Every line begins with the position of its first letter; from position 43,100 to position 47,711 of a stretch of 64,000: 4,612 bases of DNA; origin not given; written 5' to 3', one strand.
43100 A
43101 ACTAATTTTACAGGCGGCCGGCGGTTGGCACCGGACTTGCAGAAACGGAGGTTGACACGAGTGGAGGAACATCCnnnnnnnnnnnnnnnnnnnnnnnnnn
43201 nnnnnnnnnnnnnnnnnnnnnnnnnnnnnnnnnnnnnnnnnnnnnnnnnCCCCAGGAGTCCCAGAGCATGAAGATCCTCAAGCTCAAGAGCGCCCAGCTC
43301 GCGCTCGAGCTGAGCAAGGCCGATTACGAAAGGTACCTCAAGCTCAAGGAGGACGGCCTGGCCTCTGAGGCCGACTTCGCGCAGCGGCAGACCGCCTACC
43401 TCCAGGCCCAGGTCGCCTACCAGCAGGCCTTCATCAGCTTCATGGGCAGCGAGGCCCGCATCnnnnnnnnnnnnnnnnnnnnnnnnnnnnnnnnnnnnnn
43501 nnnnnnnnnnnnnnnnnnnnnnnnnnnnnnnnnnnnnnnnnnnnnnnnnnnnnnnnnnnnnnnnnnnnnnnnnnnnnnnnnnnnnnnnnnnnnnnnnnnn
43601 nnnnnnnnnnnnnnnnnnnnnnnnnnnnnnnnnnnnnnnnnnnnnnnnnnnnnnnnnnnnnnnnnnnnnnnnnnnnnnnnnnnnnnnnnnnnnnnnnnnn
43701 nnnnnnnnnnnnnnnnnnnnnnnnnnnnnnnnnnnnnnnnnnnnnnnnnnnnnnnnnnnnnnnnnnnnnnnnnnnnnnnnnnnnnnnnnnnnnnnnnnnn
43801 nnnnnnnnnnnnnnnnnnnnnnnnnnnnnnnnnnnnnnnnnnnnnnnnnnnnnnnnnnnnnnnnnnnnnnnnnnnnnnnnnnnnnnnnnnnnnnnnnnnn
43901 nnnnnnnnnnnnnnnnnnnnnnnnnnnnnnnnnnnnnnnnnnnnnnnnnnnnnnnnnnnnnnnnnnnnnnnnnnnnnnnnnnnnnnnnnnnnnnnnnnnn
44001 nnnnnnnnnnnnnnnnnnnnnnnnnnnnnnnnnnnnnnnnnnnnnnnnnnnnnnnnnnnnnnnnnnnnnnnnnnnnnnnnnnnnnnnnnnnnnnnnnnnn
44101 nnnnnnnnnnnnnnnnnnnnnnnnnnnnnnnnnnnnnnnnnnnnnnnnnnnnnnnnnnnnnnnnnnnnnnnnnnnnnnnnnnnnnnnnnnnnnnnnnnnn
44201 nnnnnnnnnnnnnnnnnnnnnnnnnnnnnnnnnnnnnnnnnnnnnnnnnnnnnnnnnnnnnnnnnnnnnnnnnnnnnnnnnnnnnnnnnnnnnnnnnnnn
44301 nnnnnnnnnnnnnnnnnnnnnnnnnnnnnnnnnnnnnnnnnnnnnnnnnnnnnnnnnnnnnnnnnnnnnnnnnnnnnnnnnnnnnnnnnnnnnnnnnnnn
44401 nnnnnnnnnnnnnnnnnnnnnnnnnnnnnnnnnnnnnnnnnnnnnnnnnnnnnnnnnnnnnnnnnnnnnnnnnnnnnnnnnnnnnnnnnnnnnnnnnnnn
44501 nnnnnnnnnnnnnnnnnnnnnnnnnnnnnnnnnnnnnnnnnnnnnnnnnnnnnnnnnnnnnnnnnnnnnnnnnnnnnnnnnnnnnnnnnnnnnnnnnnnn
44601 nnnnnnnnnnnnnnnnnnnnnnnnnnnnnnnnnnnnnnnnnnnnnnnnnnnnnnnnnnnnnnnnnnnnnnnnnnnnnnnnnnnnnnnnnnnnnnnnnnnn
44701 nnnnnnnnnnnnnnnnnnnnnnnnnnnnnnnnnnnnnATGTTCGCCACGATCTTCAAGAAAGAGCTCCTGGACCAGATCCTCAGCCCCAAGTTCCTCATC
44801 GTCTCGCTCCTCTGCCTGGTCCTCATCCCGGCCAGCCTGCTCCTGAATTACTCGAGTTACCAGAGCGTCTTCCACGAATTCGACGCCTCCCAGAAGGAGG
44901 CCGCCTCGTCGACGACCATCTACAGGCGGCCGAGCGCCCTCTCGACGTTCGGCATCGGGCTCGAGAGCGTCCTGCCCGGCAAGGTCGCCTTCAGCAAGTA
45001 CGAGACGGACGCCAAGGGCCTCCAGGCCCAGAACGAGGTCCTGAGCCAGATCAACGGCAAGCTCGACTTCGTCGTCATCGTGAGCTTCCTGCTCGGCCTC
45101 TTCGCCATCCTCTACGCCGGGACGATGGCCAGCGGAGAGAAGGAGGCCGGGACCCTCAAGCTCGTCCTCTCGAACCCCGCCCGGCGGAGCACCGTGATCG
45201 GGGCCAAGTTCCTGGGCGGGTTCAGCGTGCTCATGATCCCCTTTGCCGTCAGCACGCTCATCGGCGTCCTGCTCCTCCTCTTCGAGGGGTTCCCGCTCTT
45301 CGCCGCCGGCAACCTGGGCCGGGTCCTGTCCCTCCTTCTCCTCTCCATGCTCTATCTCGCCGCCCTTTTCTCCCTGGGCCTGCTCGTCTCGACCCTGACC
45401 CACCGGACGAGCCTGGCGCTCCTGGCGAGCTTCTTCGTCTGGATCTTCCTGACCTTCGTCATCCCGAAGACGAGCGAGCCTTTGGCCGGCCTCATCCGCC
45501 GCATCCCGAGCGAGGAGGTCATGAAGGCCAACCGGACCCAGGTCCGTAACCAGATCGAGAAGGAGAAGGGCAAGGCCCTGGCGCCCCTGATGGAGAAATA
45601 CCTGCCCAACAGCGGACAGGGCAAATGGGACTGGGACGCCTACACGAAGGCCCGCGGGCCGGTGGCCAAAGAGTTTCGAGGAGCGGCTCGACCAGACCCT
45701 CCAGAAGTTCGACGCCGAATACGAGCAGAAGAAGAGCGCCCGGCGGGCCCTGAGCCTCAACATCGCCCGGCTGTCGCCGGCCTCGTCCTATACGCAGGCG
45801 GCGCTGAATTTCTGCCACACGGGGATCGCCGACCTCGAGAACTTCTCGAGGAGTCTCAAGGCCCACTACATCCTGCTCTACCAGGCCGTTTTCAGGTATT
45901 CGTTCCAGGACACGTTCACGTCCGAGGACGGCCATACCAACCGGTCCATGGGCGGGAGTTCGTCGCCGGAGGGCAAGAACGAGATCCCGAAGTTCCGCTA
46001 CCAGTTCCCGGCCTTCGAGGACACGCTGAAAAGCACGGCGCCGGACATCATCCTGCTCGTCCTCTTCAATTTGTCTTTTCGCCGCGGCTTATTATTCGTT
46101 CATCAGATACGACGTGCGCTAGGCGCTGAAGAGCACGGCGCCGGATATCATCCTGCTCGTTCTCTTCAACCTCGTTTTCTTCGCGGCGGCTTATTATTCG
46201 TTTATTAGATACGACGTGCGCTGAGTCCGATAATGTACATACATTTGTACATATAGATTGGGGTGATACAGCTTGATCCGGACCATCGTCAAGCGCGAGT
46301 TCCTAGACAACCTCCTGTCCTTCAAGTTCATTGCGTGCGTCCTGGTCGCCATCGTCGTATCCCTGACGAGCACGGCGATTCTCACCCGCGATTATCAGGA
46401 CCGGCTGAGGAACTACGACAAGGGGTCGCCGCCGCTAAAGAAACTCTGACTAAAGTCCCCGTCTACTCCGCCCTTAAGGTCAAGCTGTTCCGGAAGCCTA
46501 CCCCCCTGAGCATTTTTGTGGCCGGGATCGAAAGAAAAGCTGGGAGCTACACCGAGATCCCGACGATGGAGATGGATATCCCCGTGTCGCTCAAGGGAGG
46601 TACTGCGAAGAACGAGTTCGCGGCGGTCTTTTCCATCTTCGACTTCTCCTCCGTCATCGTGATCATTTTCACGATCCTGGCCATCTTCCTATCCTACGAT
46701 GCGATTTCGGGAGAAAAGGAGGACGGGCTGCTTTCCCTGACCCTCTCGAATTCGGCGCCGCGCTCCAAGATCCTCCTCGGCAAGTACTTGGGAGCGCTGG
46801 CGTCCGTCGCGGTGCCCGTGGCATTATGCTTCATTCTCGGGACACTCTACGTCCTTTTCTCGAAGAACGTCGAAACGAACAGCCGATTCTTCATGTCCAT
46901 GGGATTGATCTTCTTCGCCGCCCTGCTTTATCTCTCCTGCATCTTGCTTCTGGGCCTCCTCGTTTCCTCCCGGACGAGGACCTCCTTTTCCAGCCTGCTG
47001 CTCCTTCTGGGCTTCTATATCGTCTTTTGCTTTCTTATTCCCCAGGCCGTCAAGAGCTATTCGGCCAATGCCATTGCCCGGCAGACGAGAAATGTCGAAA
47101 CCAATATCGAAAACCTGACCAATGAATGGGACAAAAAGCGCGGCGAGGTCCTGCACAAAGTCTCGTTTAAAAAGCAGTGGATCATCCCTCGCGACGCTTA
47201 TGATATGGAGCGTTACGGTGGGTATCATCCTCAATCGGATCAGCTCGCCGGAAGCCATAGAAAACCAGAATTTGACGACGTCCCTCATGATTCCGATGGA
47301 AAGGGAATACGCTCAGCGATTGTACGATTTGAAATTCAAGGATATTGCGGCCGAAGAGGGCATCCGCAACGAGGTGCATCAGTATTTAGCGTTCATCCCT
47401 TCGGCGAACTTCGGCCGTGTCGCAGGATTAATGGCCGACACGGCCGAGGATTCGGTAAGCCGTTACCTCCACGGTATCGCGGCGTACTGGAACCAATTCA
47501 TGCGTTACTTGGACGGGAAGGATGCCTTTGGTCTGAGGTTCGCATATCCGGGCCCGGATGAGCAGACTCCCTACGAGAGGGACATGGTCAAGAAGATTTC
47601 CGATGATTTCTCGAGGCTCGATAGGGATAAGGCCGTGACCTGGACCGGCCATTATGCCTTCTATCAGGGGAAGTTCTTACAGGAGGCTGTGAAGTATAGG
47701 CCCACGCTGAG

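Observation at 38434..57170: Divergent sigma-54 locus: TolC plus an NtrC-type two-component system facing a 14-kb operon with one ABC ATPase and eight ABC-2 permease paralogs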

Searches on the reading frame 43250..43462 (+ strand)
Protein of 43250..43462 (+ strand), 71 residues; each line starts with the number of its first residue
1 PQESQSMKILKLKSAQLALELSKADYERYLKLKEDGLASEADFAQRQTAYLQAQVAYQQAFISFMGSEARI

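Call 87: search_solved_structures(query=A4, max_evalue=10, show_alignments=3)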
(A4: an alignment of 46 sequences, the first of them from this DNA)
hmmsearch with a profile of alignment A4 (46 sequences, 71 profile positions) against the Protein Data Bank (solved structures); distinct sequences matched with E-value up to 10: 32.
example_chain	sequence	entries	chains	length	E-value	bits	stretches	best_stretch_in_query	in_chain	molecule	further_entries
6vej_P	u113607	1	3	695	0.00016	24.8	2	15-54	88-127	Probable Resistance-Nodulation-Cell Division (RND) efflux membrane fusion protein,Probable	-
4l8j_A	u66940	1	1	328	0.00042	23.4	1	16-58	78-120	Putative efflux transporter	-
9qgy_G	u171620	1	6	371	0.00061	22.9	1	13-55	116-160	Macrolide export protein MacA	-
20yy_D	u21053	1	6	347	0.00068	22.7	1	13-51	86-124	Multidrug efflux RND transporter periplasmic adaptor subunit MexJ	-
2k32_A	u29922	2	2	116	0.00074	22.6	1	17-55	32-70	A | AcrA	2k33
3fpp_A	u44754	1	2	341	0.001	22.2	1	13-55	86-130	Macrolide-specific efflux protein macA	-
5nik_D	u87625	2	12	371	0.0012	21.9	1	13-55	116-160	Macrolide export protein MacA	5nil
2f1m_A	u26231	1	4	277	0.025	17.7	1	11-53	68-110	Acriflavine resistance protein A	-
5ng5_E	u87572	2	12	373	0.043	17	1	11-53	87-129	Multidrug efflux pump subunit AcrA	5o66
9tg4_D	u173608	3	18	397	0.043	17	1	11-53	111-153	Multidrug efflux pump subunit AcrA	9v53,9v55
5v5s_D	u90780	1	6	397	0.043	17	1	11-53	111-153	Multidrug efflux pump subunit AcrA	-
8zal_A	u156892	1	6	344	0.043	17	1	15-54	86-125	Multidrug export protein EmrA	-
8zar_A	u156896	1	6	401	0.053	16.7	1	15-54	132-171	Multidrug export protein EmrA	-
9j3d_D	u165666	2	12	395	0.061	16.5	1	11-54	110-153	RND efflux system, MexC-like protein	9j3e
4tko_B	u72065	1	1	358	0.061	16.5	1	20-50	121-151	EmrA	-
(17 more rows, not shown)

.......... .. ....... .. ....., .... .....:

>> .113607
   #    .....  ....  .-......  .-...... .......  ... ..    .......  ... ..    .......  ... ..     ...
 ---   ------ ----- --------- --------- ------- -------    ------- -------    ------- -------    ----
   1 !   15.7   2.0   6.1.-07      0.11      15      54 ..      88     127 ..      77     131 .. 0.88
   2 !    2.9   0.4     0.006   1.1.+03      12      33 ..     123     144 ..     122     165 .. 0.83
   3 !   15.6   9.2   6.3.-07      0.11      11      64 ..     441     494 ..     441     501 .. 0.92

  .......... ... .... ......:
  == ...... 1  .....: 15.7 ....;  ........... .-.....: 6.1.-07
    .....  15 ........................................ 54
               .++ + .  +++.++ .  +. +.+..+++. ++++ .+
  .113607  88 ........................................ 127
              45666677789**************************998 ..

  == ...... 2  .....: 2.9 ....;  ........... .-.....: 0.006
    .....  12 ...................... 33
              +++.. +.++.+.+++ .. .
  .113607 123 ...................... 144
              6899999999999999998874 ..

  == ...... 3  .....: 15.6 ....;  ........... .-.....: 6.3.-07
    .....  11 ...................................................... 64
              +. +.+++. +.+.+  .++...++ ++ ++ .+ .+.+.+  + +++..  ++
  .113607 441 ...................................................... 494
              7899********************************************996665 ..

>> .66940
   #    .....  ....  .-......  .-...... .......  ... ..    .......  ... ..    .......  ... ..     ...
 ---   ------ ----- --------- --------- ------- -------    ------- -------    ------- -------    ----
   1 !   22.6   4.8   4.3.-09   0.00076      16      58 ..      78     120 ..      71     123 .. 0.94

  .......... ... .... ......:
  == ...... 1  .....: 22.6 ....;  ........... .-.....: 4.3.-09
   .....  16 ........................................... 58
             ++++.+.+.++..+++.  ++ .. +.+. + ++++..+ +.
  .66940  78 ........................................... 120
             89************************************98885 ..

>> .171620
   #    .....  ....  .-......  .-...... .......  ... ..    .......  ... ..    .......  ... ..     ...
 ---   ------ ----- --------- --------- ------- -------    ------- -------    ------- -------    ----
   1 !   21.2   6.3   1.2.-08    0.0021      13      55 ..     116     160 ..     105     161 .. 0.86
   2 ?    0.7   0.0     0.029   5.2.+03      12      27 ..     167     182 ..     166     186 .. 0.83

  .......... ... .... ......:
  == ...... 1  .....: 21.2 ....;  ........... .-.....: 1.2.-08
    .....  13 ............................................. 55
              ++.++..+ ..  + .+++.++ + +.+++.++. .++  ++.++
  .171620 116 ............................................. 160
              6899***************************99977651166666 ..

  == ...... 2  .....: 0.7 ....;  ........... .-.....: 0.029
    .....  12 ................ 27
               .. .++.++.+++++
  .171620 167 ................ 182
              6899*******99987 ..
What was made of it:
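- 43175..44669 (+): NEW3/Ig-stalk periplasmic adaptor (about 497 aa): signal peptide, MFP-type alpha-hairpin with R53-L57-S64, beta-sandwich domains, NEW3 domain, C-terminal TM anchor. There is a one-base insertion at 44633. The hairpin profile hits periplasmic adaptors in the PDB (call 87).
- On Periplasmic adaptor proteins (membrane fusion proteins; HlyD/AcrA/MacA superfamily): The hairpin profile hits MFP hairpins in the PDB at E 1.6e-4 to 0.1 (call 87).
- The 16 best PDB hits of the hairpin profile are all periplasmic adaptor proteins, aligned on the RLS region, with E-values from 1.6e-4 (call 87).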

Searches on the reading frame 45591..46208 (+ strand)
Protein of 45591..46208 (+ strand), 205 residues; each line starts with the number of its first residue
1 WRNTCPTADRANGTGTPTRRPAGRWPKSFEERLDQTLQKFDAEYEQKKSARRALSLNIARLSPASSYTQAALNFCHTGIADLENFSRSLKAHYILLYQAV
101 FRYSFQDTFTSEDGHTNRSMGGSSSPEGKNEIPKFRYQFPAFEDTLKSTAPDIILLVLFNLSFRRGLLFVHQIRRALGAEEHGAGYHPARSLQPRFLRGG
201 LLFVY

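Call 6: search_protein_families(library=pfam, proteins=[window:45591-46208:+], max_evalue=0.01)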
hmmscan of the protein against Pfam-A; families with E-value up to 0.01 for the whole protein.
window:45591-46208:+ (205 aa): 1 family
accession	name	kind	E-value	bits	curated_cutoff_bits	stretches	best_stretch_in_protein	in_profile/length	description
PF12040.14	DUF3526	-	0.00061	20.9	25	1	29-103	49-114/144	Domain of unknown function (DUF3526)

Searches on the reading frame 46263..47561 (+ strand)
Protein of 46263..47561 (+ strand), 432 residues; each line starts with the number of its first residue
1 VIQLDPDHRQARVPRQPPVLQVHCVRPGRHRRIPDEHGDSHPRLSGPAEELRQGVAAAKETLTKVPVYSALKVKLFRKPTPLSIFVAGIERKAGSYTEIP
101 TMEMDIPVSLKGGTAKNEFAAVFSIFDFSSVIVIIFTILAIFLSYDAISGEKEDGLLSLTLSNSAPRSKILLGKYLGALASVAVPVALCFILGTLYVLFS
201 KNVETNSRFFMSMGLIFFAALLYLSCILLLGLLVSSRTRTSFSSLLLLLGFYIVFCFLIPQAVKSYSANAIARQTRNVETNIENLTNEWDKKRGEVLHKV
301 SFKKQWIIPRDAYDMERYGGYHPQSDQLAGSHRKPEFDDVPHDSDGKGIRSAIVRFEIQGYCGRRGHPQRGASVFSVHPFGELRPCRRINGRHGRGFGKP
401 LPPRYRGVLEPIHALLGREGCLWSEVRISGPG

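Call 5: search_protein_families(library=pfam, proteins=[window:46263-47561:+], max_evalue=0.01)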
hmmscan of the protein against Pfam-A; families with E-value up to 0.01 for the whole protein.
window:46263-47561:+ (432 aa): 5 families
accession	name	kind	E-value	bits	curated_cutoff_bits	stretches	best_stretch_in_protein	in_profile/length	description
PF12679.13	ABC2_membrane_2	-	7.9e-22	78.3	27.2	1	117-278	72-218/283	ABC-2 family transporter protein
PF12698.13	ABC2_membrane_3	-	1.8e-07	31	31.6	1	128-258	163-286/347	ABC-2 family transporter protein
PF13346.12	ABC2_membrane_5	-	2.6e-07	30.8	25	1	120-265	24-166/205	ABC-2 family transporter protein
PF01061.29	ABC2_membrane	-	0.0042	17.1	26.9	1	127-258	50-176/211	ABC-2 type transporter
PF13567.11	DUF4131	-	0.005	17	31.6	0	224-297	12-88/165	Domain of unknown function (DUF4131)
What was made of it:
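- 46273..47880 (+): Permease P2, long class (TTG start; frameshifts at about 46425 and about 47223). ABC2_membrane_2 (call 5).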
